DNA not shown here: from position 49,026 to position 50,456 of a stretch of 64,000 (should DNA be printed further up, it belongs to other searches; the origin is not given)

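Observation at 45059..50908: Translationally coupled operon: adenylating enzyme + Glu-less ALDH/LuxC-like reductase + Fe-ADH + exported beta-propeller (candidate carboxylate-to-alcohol reduction module)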

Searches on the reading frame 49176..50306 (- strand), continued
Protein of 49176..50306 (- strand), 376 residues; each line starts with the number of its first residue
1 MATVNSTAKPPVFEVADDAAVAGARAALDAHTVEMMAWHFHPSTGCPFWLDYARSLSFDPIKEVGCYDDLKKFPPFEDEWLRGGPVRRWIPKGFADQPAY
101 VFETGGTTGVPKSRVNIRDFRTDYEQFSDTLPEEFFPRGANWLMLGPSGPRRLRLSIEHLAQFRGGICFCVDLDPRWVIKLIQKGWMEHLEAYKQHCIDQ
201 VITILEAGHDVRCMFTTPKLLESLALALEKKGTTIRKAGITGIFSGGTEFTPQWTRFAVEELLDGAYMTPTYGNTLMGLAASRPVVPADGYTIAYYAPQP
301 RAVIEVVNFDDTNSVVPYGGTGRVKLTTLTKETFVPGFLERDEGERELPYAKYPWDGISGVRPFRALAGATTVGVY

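Call 53: get_annotated_region(hit=H2, flank=7000)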
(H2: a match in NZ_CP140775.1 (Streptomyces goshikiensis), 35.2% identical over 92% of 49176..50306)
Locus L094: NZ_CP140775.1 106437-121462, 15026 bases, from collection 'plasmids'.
description: Streptomyces goshikiensis strain B-1662 plasmid unnamed1, complete sequence
organism: Streptomyces goshikiensis (NCBI taxid 1942)
taxonomy: Bacteria; Actinomycetota; Actinomycetes; Kitasatosporales; Streptomycetaceae; Streptomyces; Streptomyces goshikiensis
host: -; source: cell culture,soil; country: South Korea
typing (MOB-suite, as given by PLSDB): non-mobilizable
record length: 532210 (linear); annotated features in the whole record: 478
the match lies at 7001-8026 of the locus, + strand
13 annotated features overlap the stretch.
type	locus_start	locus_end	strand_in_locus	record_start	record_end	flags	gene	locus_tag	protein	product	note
CDS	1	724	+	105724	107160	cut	pcaB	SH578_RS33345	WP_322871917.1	3-carboxy-cis,cis-muconate cycloisomerase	-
CDS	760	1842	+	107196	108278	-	-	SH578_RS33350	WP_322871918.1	alkene reductase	-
CDS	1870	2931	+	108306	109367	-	-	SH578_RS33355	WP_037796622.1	class I SAM-dependent methyltransferase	-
CDS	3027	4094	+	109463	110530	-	-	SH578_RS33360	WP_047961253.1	helix-turn-helix domain-containing protein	-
CDS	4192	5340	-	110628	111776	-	-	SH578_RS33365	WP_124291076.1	FAD-dependent monooxygenase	-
CDS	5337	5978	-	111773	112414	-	-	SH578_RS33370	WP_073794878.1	hypothetical protein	-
CDS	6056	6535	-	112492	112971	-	-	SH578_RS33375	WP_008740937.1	carboxymuconolactone decarboxylase family protein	-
CDS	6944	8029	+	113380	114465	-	-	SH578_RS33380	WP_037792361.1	AMP-binding protein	-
CDS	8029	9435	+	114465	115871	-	-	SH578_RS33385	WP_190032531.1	aldehyde dehydrogenase family protein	-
CDS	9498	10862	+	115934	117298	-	-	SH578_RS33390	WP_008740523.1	3-deoxy-7-phosphoheptulonate synthase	GO:0009073 - aromatic amino acid family biosynthetic process [Evidence IEA]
CDS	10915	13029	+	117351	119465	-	pabB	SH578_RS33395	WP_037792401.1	aminodeoxychorismate synthase component I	GO:0009396 - folic acid-containing compound biosynthetic process [Evidence IEA]; GO:0008153 - para-aminobenzoic acid ...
CDS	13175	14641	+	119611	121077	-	-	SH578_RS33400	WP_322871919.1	AMP-binding protein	-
CDS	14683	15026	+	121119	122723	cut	-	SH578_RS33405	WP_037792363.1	AMP-binding protein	-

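Call 57: find_related_loci(query=A2, collection=metagenome_contigs, flank=8000)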
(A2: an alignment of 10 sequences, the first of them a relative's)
Query A2 (378 aa) in metagenome_contigs; peptide patterns used: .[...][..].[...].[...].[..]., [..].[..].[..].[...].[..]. (x = any residue, [..] = any of these).
600 stretches matched a pattern (row limit reached: there are more); 558 encode a relative of the query (tblastn E <= 1e-3); the best 80 are kept; 80 distinct loci.
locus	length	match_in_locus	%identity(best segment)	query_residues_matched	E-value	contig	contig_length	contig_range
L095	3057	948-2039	48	14-378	4e-108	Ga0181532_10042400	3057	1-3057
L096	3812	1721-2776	49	24-378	7e-106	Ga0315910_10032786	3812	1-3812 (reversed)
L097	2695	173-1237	48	22-378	1e-107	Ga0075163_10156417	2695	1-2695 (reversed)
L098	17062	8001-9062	48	23-378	2e-103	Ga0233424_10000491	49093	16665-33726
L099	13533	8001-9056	50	24-378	2e-103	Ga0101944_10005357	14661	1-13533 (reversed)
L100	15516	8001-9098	48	11-378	2e-103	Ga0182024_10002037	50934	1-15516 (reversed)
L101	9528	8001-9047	49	27-378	4e-103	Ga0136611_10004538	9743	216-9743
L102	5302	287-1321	49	33-378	6e-103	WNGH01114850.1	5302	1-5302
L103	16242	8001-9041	48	29-378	1e-102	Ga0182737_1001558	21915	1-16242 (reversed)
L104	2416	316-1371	49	24-378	1e-106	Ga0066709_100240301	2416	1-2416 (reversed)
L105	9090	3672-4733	48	23-378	3e-102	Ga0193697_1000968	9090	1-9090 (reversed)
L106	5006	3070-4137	47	21-378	3e-102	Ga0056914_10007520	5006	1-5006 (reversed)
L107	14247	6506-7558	49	27-378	4e-102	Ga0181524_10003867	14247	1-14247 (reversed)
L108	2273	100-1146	48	27-378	2e-106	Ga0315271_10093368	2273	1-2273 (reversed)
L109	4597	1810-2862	47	27-378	5e-102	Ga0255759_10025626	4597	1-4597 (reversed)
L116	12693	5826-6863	49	32-378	1e-100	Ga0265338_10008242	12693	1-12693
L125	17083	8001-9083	46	15-378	8e-100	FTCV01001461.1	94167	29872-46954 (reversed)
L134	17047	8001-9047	47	28-378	5e-99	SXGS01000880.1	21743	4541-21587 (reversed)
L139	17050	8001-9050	47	26-378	3e-98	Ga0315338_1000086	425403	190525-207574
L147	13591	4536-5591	46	26-378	2e-97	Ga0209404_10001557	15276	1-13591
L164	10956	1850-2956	44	7-378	5e-96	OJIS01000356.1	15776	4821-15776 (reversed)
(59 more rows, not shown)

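Call 61: search_protein_families(library=pfam, proteins=[L139:1680-3959:+, L139:3985-5799:+, L139:6148-7839:+, L139:7983-9053:+, L139:9143-10591:+, L139:10599-11762:+, L139:11759-12919:+, L139:13132-14457:+, L139:14472-15104:+, L139:15101-16372:+], max_evalue=0.001)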
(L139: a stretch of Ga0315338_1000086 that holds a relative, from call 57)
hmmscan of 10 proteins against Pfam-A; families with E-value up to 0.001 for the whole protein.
L139:1680-3959:+ (759 aa): 3 families
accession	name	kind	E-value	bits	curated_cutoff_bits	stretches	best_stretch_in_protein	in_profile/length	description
PF13360.13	PQQ_2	-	5.4e-27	95.4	27.6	3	328-402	15-88/233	Outer membrane protein assembly factor BamB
PF01011.28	PQQ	-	9.2e-13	48.2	26.7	1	332-375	43-86/595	Glucose/ethanol/alcohol dehydrogenase, beta-propeller domain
PF13570.13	Beta-prop_ACSF4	-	1.8e-12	47.8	133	1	329-428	126-223/329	Beta-alanine-activating enzyme, beta-propeller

L139:3985-5799:+ (604 aa): 3 families
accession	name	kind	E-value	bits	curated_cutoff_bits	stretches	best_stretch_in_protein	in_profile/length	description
PF13360.13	PQQ_2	-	1.8e-16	60.9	27.6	2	477-561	11-89/233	Outer membrane protein assembly factor BamB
PF13570.13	Beta-prop_ACSF4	-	9.7e-16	58.5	133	1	478-593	80-192/329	Beta-alanine-activating enzyme, beta-propeller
PF01011.28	PQQ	-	2.7e-06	26.8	26.7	0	481-535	29-87/595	Glucose/ethanol/alcohol dehydrogenase, beta-propeller domain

L139:6148-7839:+ (563 aa): 1 family
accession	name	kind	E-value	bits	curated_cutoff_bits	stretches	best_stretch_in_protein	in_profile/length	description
PF00474.23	SSF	-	8.1e-33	114.3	22.8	2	178-505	126-405/406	Sodium:solute symporter family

L139:7983-9053:+ (356 aa): 1 family
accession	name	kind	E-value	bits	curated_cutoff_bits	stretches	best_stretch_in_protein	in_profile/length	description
PF00501.34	AMP-binding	-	1e-05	25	29.9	0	185-291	246-360/384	AMP-binding enzyme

L139:9143-10591:+ (482 aa): 1 family
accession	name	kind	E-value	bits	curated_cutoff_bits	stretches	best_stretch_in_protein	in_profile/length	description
PF00171.27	Aldedh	-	5.7e-11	42.1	23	1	165-410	133-382/461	Aldehyde dehydrogenase family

L139:10599-11762:+ (387 aa): 3 families
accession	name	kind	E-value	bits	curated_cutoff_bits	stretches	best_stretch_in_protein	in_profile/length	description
PF00465.25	Fe-ADH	-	2.3e-47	161.1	31.3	1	10-177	2-168/168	Iron-containing alcohol dehydrogenase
PF25137.1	ADH_Fe_C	-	3.3e-25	89.4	27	1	189-378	2-194/194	Fe-containing alcohol dehydrogenase family, C-terminal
PF13685.12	Fe-ADH_2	-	1.3e-14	54.9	28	1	15-109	3-95/149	Iron-containing alcohol dehydrogenase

L139:11759-12919:+ (386 aa): 3 families
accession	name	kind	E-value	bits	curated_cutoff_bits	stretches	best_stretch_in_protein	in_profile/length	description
PF13360.13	PQQ_2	-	1.4e-47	162.7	27.6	3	104-313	17-232/233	Outer membrane protein assembly factor BamB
PF13570.13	Beta-prop_ACSF4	-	9.1e-47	160.5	133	3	288-383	19-160/329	Beta-alanine-activating enzyme, beta-propeller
PF01011.28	PQQ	-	1.7e-13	50.6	26.7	0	78-110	55-87/595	Glucose/ethanol/alcohol dehydrogenase, beta-propeller domain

L139:13132-14457:+ (441 aa): 2 families
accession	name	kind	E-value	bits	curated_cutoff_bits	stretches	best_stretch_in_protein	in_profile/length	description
PF04055.27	Radical_SAM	-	1e-23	84.8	29.5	1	55-227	2-164/166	Radical SAM superfamily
PF06969.22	HemN_C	-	8.3e-06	26.2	24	1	358-421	2-66/67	HemN C-terminal domain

L139:14472-15104:+ (210 aa): 0 families

L139:15101-16372:+ (423 aa): 11 families
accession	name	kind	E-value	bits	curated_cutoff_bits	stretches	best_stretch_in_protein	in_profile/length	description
PF04820.20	Trp_halogenase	-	1.8e-32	113.3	21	2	102-364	148-387/458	Tryptophan halogenase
PF01494.25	FAD_binding_3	-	1.1e-19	71.4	22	1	10-315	2-306/349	FAD binding domain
PF12831.13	FAD_oxidored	-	3.6e-16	59.9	27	1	11-171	1-146/416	FAD dependent oxidoreductase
PF01266.30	DAO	-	2.1e-12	47.7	27.9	1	11-44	1-34/353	FAD dependent oxidoreductase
PF00890.30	FAD_binding_2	-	1.1e-10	41.8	20.4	1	11-43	1-33/414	FAD binding domain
PF07992.20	Pyr_redox_2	-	5.7e-08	33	26.1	1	11-42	2-33/291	Pyridine nucleotide-disulphide oxidoreductase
PF13450.12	NAD_binding_8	-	4.1e-07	30.6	21.9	1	14-42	1-29/68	NAD(P)-binding Rossmann-like domain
PF00070.33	Pyr_redox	-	1.3e-06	29.3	22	0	12-45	2-35/82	Pyridine nucleotide-disulphide oxidoreductase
PF03486.20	HI0933_like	-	1.9e-06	28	50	1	11-42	2-33/244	HI0933-like protein Rossmann domain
PF01134.28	GIDA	-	1.3e-05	24.9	22.1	1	11-39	1-29/391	Glucose inhibited division protein A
PF01946.23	Thi4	-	2.7e-05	24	26.2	1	8-41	16-50/235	Thi4 family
